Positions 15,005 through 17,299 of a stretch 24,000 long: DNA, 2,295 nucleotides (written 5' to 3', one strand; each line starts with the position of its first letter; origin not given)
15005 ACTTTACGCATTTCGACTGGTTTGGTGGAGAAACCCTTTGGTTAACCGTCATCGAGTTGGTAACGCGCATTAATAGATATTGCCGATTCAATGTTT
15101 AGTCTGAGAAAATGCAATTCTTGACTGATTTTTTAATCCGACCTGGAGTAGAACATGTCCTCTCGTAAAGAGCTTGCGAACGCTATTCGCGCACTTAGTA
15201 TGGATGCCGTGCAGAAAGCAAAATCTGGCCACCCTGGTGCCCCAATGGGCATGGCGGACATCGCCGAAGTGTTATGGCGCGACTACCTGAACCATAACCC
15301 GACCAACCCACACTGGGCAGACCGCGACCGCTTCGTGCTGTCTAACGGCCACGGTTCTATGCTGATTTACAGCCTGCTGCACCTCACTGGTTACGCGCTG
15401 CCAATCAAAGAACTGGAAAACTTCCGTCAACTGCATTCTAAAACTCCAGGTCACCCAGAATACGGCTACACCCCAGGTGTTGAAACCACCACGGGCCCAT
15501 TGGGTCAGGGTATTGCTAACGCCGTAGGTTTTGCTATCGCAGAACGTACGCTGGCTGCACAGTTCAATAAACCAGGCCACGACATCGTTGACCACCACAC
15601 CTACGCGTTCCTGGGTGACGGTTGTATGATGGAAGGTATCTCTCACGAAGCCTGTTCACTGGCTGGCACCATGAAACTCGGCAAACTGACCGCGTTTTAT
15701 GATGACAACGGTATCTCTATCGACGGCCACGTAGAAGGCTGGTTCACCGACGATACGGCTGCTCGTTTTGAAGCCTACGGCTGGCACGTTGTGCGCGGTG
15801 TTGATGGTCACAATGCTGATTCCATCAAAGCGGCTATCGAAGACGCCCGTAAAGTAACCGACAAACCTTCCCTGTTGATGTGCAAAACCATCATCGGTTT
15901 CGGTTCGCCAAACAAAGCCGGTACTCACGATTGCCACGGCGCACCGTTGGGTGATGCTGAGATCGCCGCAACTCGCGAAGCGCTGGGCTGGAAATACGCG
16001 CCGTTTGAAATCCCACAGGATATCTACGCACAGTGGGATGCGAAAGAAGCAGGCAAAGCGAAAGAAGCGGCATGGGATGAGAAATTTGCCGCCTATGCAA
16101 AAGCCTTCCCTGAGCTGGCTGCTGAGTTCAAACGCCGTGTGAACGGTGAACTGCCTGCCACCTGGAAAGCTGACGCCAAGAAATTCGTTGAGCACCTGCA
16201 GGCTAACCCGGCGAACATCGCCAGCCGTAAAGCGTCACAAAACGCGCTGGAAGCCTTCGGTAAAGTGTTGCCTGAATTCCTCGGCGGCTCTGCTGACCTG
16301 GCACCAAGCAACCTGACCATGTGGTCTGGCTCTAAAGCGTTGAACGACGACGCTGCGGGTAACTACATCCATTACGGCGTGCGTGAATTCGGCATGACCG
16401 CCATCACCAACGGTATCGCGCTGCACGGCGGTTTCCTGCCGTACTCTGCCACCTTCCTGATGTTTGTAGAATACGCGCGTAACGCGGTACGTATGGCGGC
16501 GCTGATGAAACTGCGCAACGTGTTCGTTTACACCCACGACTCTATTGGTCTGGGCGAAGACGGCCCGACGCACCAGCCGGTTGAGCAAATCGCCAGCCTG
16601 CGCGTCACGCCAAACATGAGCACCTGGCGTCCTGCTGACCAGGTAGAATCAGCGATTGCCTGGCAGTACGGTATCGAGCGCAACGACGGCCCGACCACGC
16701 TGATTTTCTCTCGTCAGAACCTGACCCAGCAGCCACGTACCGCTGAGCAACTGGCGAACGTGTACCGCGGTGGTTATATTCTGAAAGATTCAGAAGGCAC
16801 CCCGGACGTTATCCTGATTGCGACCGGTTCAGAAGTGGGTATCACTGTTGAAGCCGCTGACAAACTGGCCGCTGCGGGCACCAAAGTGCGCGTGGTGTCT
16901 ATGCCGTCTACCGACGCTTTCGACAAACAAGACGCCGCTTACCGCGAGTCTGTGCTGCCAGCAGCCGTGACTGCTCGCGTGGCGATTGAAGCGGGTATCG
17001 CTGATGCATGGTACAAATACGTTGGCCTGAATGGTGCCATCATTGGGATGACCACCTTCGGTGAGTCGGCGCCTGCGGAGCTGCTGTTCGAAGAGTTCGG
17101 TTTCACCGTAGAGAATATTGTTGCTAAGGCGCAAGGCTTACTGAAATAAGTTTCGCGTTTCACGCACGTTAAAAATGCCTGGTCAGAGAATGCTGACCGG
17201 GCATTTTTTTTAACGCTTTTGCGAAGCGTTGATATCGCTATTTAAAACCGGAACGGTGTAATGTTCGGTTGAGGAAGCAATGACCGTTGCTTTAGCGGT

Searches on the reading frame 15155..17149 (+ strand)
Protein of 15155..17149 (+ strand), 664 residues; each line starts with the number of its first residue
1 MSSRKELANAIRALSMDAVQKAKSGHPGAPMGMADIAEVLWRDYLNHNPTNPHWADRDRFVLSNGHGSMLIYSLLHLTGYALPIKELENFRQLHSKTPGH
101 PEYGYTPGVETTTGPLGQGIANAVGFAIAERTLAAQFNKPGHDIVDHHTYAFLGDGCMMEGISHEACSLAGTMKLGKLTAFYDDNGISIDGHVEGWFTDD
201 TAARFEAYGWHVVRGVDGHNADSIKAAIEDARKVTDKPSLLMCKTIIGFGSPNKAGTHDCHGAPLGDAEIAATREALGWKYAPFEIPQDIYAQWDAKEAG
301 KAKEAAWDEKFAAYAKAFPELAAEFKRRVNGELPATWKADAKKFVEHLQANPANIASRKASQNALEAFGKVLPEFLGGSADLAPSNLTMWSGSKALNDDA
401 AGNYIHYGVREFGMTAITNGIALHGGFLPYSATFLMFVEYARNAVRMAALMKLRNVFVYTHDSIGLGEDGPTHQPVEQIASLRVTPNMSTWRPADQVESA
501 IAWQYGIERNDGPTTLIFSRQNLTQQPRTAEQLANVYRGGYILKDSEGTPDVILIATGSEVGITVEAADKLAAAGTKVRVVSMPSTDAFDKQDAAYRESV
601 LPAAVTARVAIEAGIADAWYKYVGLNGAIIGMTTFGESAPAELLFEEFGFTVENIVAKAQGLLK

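Call 12: find_encoding_contigs(protein=window:15155-17149:+, flank=4000, max_places=10)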
Protein window:15155-17149:+ (664 aa): no gene with exactly this product is on record in the collection.
